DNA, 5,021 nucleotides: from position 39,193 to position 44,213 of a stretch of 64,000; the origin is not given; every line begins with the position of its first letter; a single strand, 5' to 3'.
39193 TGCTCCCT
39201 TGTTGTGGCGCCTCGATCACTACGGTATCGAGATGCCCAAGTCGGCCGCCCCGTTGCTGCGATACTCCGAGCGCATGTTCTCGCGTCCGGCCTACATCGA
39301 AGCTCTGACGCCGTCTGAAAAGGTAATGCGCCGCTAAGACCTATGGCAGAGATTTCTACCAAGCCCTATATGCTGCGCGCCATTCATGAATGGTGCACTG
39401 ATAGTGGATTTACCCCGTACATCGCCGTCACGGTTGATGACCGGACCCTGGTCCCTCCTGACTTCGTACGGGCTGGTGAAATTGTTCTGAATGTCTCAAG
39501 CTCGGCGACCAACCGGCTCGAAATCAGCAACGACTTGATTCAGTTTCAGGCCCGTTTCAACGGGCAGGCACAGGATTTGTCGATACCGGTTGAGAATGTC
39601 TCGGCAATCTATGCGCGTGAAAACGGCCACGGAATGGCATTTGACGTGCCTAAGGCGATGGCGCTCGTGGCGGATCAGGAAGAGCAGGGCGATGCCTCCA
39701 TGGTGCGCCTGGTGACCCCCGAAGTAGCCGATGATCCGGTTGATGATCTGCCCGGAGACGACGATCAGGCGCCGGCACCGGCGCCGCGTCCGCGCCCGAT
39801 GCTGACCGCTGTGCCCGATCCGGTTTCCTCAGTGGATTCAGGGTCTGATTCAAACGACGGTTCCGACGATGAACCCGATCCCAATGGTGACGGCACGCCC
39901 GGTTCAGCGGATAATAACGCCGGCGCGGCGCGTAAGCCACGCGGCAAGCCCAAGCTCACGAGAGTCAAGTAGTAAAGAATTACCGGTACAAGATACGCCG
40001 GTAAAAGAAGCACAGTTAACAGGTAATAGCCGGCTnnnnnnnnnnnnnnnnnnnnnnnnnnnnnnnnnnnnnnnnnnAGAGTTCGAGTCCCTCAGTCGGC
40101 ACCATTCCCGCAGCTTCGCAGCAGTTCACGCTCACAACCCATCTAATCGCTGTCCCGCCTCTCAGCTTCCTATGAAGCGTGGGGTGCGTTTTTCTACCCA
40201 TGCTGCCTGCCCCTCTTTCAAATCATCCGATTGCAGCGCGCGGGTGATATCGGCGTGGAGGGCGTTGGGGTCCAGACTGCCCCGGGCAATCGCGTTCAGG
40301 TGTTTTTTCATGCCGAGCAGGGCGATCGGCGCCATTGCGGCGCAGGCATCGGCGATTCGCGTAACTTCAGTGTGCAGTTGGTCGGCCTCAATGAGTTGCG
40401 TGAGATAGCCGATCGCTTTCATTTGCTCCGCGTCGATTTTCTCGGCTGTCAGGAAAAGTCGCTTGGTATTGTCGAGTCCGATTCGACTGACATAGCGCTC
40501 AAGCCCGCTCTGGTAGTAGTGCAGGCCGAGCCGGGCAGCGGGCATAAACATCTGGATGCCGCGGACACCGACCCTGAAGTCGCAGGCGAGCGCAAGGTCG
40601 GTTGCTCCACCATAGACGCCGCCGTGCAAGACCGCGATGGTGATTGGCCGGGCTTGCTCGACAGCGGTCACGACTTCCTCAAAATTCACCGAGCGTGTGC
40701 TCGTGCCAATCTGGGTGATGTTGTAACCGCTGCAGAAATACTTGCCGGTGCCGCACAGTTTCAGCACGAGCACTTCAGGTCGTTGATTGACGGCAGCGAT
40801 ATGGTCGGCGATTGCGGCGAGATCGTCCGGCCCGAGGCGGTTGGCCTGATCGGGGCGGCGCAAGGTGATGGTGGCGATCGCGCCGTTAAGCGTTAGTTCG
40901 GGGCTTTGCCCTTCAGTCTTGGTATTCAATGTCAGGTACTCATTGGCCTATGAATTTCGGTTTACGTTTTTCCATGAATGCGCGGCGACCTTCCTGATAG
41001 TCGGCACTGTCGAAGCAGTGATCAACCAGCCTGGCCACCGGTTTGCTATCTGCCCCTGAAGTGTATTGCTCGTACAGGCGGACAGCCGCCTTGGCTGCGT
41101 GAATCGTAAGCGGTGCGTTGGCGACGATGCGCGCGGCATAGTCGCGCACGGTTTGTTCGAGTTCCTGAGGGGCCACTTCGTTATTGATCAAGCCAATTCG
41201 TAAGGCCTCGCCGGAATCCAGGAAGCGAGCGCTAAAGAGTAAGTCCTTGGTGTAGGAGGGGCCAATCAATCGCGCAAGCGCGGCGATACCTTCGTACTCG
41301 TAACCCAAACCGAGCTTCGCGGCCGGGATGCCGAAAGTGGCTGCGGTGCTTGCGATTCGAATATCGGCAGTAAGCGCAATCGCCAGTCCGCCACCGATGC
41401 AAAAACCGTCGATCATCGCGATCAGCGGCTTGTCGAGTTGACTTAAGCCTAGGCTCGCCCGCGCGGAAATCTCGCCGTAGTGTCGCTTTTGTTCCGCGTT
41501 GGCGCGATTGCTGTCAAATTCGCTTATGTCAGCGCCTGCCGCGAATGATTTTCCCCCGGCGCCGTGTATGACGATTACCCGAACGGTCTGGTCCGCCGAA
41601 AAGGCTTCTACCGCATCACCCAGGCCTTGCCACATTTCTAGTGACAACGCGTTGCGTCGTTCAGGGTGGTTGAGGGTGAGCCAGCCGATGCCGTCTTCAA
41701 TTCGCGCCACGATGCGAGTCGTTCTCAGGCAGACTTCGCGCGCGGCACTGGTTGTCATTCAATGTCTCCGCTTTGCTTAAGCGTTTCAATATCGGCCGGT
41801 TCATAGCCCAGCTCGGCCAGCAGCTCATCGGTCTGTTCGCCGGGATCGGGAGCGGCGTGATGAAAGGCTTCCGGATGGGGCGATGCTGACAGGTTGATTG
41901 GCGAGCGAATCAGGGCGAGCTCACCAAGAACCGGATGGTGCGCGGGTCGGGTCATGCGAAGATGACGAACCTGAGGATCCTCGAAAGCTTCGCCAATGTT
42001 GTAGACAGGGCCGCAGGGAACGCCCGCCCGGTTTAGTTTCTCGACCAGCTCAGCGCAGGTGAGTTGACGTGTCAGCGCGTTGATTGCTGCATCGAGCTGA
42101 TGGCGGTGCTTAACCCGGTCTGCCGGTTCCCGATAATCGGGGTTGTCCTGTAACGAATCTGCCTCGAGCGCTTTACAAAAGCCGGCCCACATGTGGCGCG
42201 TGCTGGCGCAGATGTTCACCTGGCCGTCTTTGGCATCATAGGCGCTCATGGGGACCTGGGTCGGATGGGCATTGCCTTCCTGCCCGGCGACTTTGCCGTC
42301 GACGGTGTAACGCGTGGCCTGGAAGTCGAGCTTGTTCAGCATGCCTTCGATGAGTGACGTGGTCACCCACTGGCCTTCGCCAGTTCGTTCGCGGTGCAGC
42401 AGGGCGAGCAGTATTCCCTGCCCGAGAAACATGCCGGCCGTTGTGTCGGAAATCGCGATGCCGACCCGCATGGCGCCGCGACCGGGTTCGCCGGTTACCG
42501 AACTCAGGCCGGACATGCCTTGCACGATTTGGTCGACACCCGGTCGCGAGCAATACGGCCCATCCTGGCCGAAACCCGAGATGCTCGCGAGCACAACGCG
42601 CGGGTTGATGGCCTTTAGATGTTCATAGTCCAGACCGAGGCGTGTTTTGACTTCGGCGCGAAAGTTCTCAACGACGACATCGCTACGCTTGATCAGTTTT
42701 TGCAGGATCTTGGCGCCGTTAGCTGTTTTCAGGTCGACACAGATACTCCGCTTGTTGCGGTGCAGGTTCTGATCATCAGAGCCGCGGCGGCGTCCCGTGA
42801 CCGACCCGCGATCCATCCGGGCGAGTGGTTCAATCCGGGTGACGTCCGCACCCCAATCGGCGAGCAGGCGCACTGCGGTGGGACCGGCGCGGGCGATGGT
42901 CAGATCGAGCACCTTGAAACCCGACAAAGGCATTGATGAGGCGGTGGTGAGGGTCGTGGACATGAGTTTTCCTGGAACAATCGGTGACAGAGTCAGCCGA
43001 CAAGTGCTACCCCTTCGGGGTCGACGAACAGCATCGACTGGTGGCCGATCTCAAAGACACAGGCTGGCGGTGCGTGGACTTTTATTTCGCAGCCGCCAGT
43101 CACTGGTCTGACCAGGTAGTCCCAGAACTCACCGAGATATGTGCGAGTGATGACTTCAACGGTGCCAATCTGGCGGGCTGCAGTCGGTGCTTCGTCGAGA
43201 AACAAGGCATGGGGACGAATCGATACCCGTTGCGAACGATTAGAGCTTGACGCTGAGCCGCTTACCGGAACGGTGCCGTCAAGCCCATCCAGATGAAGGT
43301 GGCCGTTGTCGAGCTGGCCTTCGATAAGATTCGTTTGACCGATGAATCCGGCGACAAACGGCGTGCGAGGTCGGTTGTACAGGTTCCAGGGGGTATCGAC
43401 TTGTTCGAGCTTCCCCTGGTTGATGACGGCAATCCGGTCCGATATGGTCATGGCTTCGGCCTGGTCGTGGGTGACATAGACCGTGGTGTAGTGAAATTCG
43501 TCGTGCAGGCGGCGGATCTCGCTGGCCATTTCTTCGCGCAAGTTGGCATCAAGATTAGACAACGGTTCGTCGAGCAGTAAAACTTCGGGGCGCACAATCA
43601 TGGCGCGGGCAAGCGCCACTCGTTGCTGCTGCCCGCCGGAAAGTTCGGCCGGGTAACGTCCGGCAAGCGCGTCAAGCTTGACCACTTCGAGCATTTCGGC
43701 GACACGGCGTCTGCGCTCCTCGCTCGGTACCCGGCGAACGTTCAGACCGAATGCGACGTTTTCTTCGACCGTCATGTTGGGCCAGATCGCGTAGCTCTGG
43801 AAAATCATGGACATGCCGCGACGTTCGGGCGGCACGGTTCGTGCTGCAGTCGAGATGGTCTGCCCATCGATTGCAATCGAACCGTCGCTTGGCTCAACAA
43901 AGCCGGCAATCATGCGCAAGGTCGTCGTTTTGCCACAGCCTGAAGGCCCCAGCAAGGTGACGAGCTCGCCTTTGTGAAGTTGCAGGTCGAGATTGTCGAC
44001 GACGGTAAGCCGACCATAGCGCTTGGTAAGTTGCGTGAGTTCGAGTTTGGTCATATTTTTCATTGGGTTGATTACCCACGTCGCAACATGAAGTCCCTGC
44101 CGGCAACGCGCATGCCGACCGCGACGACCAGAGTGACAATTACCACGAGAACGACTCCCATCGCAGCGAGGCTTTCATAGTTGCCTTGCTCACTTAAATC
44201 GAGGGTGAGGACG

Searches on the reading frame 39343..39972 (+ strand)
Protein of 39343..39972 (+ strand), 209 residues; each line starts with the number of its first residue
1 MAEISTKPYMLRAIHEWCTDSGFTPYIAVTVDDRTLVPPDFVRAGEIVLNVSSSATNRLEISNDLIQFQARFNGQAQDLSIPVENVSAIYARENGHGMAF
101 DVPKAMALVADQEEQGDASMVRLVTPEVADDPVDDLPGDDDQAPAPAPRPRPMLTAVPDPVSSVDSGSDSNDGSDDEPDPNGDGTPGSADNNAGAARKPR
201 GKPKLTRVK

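Call 21: find_encoding_contigs(protein=window:39343-39972:+, flank=10000, max_places=10)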
Protein window:39343-39972:+ (209 aa): 6 contigs read that carry it; 5 places shown.
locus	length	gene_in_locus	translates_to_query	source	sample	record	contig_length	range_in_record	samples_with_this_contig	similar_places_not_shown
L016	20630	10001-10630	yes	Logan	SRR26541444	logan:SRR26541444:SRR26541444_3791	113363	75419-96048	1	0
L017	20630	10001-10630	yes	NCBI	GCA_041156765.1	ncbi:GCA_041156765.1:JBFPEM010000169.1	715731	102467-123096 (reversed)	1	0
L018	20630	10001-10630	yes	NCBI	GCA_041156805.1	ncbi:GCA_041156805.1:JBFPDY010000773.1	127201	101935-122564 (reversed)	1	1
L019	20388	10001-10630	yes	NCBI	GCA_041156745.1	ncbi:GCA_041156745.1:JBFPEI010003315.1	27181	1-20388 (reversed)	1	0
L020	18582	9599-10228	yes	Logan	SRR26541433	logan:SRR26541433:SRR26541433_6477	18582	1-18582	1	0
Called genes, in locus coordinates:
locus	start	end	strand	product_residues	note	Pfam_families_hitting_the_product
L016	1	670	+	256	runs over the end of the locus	PF00977:His_biosynth, PF01207:Dus (faint)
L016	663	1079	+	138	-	PF01502:PRA-CH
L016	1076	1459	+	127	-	PF01503:PRA-PH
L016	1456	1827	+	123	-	PF11969:DcpS_C, PF01230:HIT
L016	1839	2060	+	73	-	PF02416:TatA_B_E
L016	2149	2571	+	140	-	PF02416:TatA_B_E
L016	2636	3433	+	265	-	PF00902:TatC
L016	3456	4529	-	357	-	PF00089:Trypsin, PF13365:Trypsin_2, PF00595:PDZ (weak), PF13180:PDZ_2, PF17820:PDZ_6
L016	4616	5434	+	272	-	PF01784:DUF34_NIF3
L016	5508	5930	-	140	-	PF01741:MscL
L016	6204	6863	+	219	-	PF00355:Rieske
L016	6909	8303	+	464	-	PF00033:Cytochrome_B, PF13631:Cytochrom_B_N_2, PF00032:Cytochrom_B_C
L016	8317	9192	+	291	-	PF02167:Cytochrom_C1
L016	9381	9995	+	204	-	PF00462:Glutaredoxin (faint), PF02798:GST_N, PF13417:GST_N_3, PF22441:CLIC-like_N, PF13409:GST_N_2, PF00043:GST_C (weak), PF13410:GST_C_2 (weak)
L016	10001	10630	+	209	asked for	PF04386:SspB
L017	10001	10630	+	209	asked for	PF04386:SspB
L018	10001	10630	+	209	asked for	PF04386:SspB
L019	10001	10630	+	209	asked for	PF04386:SspB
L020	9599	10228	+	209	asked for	PF04386:SspB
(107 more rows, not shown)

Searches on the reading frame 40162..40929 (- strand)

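Call 6: search_protein_families(library=pfam, proteins=[window:40162-40929:-])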
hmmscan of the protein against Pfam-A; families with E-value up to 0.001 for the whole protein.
window:40162-40929:- (255 aa): 2 families
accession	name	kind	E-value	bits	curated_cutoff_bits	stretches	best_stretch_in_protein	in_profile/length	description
PF00378.25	ECH_1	-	1.2e-28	100.6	27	1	15-252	3-248/251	Enoyl-CoA hydratase/isomerase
PF16113.10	ECH_2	-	6.9e-14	52.5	27.2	1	19-195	2-187/335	Enoyl-CoA hydratase/isomerase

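Call 56: search_protein_families(library=ncbifam, proteins=[window:40162-40929:-], max_evalue=1e-10)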
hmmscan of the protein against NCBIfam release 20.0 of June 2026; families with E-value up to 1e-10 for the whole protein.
window:40162-40929:- (255 aa): 57 families (the best 25 are shown)
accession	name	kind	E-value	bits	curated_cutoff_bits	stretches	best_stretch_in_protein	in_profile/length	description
NF004781.0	PRK06127.1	subfamily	7.5e-45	153.7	291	1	13-254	16-268/269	enoyl-CoA hydratase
NF004796.0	PRK06144.1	subfamily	9.3e-38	130.2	272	1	8-254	8-261/262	enoyl-CoA hydratase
NF008506.0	PRK11423.1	equivalog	4.1e-34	118.3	257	1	13-254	9-260/261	methylmalonyl-CoA decarboxylase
NF005891.0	PRK07854.1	equivalog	4.4e-34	118.2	237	1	14-254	6-242/243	enoyl-CoA hydratase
NF051848.1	EnCoAHydtEchA19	equivalog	5.5e-34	117.9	400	1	14-254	6-257/258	enoyl-CoA hydratase EchA19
NF006566.0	PRK09076.1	subfamily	4.4e-31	108.4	286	1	12-252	9-257/260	enoyl-CoA hydratase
NF004794.0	PRK06142.1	equivalog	1.4e-30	106.9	308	1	84-254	99-272/273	crotonase/enoyl-CoA hydratase family protein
NF005802.0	PRK07657.1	equivalog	1.1e-28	100.5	363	1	15-254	11-259/260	enoyl-CoA hydratase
NF006007.0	PRK08138.1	subfamily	2.2e-28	99.3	355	1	17-254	17-260/261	enoyl-CoA hydratase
NF004475.0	PRK05809.1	subfamily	1e-27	97.3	394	1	12-252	8-257/260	short-chain-enoyl-CoA hydratase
NF006100.0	PRK08252.1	subfamily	7.2e-27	94.6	282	1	15-254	10-253/254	crotonase/enoyl-CoA hydratase family protein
NF005803.0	PRK07658.1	equivalog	2.4e-26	92.7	313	1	12-254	6-256/257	enoyl-CoA hydratase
NF046063.1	oxepin_alt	equivalog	7.6e-26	91.1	300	1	15-251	7-254/254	oxepin-CoA hydrolase, alternative type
NF004857.0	PRK06210.1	equivalog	2.4e-25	89.5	341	1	16-253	17-273/275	enoyl-CoA hydratase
NF005073.0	PRK06495.1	subfamily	2.4e-25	89.3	296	1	11-254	7-256/257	enoyl-CoA hydratase/isomerase family protein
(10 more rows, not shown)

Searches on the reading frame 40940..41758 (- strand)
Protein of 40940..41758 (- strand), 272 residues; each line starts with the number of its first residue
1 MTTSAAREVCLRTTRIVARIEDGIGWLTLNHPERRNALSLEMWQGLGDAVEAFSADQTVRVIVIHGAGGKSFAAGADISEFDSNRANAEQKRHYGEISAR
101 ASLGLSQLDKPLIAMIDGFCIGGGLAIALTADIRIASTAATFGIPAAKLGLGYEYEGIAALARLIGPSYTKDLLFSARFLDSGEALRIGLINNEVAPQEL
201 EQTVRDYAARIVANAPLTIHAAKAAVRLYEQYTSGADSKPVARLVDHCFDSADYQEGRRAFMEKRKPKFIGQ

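Call 6: search_protein_families(library=pfam, proteins=[window:40940-41758:-])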
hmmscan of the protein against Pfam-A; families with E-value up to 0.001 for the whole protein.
window:40940-41758:- (272 aa): 2 families
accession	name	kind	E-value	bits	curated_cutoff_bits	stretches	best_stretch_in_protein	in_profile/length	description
PF00378.25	ECH_1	-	1.2e-50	172.6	27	1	20-271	2-250/251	Enoyl-CoA hydratase/isomerase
PF16113.10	ECH_2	-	1.1e-31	111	27.2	1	24-262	1-239/335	Enoyl-CoA hydratase/isomerase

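Call 56: search_protein_families(library=ncbifam, proteins=[window:40940-41758:-], max_evalue=1e-10)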
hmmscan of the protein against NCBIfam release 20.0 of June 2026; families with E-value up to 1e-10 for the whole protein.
window:40940-41758:- (272 aa): 69 families (the best 25 are shown)
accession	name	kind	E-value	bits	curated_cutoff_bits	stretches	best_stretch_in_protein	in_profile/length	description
NF004781.0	PRK06127.1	subfamily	2.1e-102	342.4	291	1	12-272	9-269/269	enoyl-CoA hydratase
NF004796.0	PRK06144.1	subfamily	3.5e-67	226.7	272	1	13-272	7-262/262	enoyl-CoA hydratase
NF004475.0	PRK05809.1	subfamily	9.7e-58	195.7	394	1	15-269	5-257/260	short-chain-enoyl-CoA hydratase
NF051848.1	EnCoAHydtEchA19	equivalog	2.3e-55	188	400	1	23-271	9-257/258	enoyl-CoA hydratase EchA19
NF008506.0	PRK11423.1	equivalog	1.4e-49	169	257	1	16-272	6-261/261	methylmalonyl-CoA decarboxylase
NF042430.2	EnCoAhydt_DpgD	equivalog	5e-48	163.8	400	1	21-271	4-257/258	enoyl-CoA-hydratase DpgD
NF004857.0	PRK06210.1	equivalog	1.5e-47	162.3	341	1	14-271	8-274/275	enoyl-CoA hydratase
NF005803.0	PRK07658.1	equivalog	2.2e-45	155.1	313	1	17-271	5-256/257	enoyl-CoA hydratase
NF005802.0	PRK07657.1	equivalog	3.2e-45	154.7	363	1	18-271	8-259/260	enoyl-CoA hydratase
NF005864.0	PRK07799.1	equivalog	1.1e-44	152.6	316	1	24-270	18-264/266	crotonase/enoyl-CoA hydratase family protein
NF006100.0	PRK08252.1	subfamily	6.9e-44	150.3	282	1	15-272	4-254/254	crotonase/enoyl-CoA hydratase family protein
NF005891.0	PRK07854.1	equivalog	1e-43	149.7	237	1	21-272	7-243/243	enoyl-CoA hydratase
NF006007.0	PRK08138.1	subfamily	1.6e-42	145.7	355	1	16-272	10-261/261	enoyl-CoA hydratase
NF004517.0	PRK05862.1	equivalog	1.4e-41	142.7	396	1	15-269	5-254/257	enoyl-CoA hydratase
NF006008.0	PRK08139.1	equivalog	1.6e-41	142.6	313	1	15-270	12-264/266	enoyl-CoA hydratase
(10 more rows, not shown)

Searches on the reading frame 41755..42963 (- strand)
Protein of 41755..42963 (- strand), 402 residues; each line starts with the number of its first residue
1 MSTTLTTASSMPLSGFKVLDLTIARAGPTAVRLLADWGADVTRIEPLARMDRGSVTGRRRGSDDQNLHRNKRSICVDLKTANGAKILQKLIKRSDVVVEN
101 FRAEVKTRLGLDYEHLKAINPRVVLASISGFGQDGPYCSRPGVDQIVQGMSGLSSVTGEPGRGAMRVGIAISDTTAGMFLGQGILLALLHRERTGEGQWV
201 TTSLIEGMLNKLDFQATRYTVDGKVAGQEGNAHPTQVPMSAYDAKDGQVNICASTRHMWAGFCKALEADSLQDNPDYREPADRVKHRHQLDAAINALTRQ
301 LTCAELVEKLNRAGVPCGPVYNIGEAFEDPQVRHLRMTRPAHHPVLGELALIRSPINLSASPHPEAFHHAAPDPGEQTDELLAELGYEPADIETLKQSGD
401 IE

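Call 6: search_protein_families(library=pfam, proteins=[window:41755-42963:-])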
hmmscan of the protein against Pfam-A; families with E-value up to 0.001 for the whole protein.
window:41755-42963:- (402 aa): 1 family
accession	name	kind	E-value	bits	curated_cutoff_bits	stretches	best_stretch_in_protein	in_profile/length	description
PF02515.22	CoA_transf_3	-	1.4e-111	373.6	23.3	1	13-378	1-366/366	CoA-transferase family III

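Call 56: search_protein_families(library=ncbifam, proteins=[window:41755-42963:-], max_evalue=1e-10)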
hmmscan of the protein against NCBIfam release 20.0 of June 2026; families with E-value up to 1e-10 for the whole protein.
window:41755-42963:- (402 aa): 7 families
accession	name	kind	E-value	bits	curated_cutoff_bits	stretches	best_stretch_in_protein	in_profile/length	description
NF052585.1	SucGlutTfsCaiB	equivalog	4.6e-85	285.6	750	1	8-386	3-389/394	succinate--glutarate CoA-transferase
NF003809.0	PRK05398.1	subfamily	6.4e-71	239.1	442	1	10-399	2-414/416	formyl-CoA transferase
NF041294.1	Scnl_mescCoAtase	equivalog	6.3e-68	229.6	700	1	13-382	4-380/381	succinyl-CoA:mesaconate CoA-transferase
TIGR03253.1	oxalate_frc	equivalog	8.5e-67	225.7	504.2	1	11-399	2-414/416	formyl-CoA transferase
NF008511.0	PRK11430.1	equivalog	4.1e-62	210.5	522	1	8-364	5-359/381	CoA:oxalate CoA-transferase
NF002914.1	PRK03525.1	equivalog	3.3e-36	125.1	413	1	9-401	6-397/400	L-carnitine CoA-transferase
TIGR04253.1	mesacon_CoA_iso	equivalog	2.9e-17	62.8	725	1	13-396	3-395/403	2-methylfumaryl-CoA isomerase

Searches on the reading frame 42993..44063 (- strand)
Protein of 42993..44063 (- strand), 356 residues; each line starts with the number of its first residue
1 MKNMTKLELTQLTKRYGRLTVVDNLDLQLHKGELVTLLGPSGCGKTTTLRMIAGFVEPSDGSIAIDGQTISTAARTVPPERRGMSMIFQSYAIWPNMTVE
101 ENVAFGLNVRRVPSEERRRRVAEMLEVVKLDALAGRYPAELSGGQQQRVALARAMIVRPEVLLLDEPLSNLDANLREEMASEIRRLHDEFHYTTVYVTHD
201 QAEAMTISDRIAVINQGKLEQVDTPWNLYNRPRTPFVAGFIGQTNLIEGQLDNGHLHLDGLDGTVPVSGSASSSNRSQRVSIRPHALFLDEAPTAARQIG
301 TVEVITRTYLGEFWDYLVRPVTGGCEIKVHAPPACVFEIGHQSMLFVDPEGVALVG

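Call 6: search_protein_families(library=pfam, proteins=[window:42993-44063:-])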
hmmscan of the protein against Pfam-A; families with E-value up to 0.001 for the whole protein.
window:42993-44063:- (356 aa): 4 families
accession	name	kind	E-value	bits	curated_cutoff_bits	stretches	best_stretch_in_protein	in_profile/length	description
PF00005.33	ABC_tran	-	3.2e-38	131.9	25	1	23-168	2-136/137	ABC transporter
PF13304.12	AAA_21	-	0.00038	21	27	0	134-200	231-299/304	AAA domain, putative AbiEii toxin, Type IV TA system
PF13401.12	AAA_22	-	0.00063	20.5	27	0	33-195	6-119/130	AAA domain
PF17850.7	CysA_C_terminal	-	0.00068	20.6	29.7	0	245-287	1-41/43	CysA C-terminal regulatory domain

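Call 56: search_protein_families(library=ncbifam, proteins=[window:42993-44063:-], max_evalue=1e-10)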
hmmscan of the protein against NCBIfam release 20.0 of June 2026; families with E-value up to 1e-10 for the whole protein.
window:42993-44063:- (356 aa): 178 families (the best 25 are shown)
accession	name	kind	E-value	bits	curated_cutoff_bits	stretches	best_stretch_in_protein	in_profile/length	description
TIGR03265.1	PhnT2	equivalog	2.9e-104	349.1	457.7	1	5-316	3-308/353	putative 2-aminoethylphosphonate ABC transporter ATP-binding protein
NF008513.0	PRK11432.1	equivalog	2.3e-99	332.6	496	1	3-319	3-312/351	ferric ABC transporter ATP-binding protein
NF006987.0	PRK09452.1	equivalog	2e-97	326.3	482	1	5-318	16-331/378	spermidine/putrescine ABC transporter ATP-binding protein PotA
NF008653.0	PRK11650.1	subfamily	2.3e-97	326.3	432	1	4-305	1-304/357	sn-glycerol-3-phosphate ABC transporter ATP-binding protein UgpC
TIGR01187.1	potA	subfamily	2.2e-95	319.4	355.6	1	37-324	1-290/325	polyamine ABC transporter ATP-binding protein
NF040933.2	ABC_arch_GlcV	equivalog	2.4e-90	303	450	1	8-353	4-355/357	glucose ABC transporter ATP-binding protein GlcV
NF043075.1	MMSYN1_0197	equivalog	5.9e-90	301.6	550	1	7-319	3-307/341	spermidine/putrescine ABC transporter ATP-binding protein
TIGR00968.1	3a0106s01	subfamily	1.6e-88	296.2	342.75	1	9-245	3-235/237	sulfate ABC transporter ATP-binding protein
TIGR03258.1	PhnT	equivalog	1.8e-86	290.4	499.15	1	7-319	9-322/359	2-aminoethylphosphonate ABC transport system ATP-binding subunit PhnT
NF008621.0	PRK11607.1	equivalog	3.4e-85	286.1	613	1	6-322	19-338/377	putrescine ABC transporter ATP-binding subunit PotG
NF008105.0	PRK10851.1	equivalog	2.8e-82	276.3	502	1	7-322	3-314/362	sulfate/thiosulfate ABC transporter ATP-binding protein CysA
NF040840.2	tungstate_WtpC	equivalog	2.8e-81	273.5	440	1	8-293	3-282/347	tungstate ABC transporter ATP-binding protein WtpC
NF008233.0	PRK11000.1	equivalog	1e-80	271.3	568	1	4-247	1-242/369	maltose/maltodextrin ABC transporter ATP-binding protein MalK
TIGR01186.1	proV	subfamily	3e-71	240.5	326.6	1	17-253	4-241/363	betaine/proline/choline family ABC transporter ATP-binding protein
TIGR03415.1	ABC_choXWV_ATP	equivalog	2.7e-59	201.1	483.75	1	11-247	29-271/382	choline ABC transporter ATP-binding protein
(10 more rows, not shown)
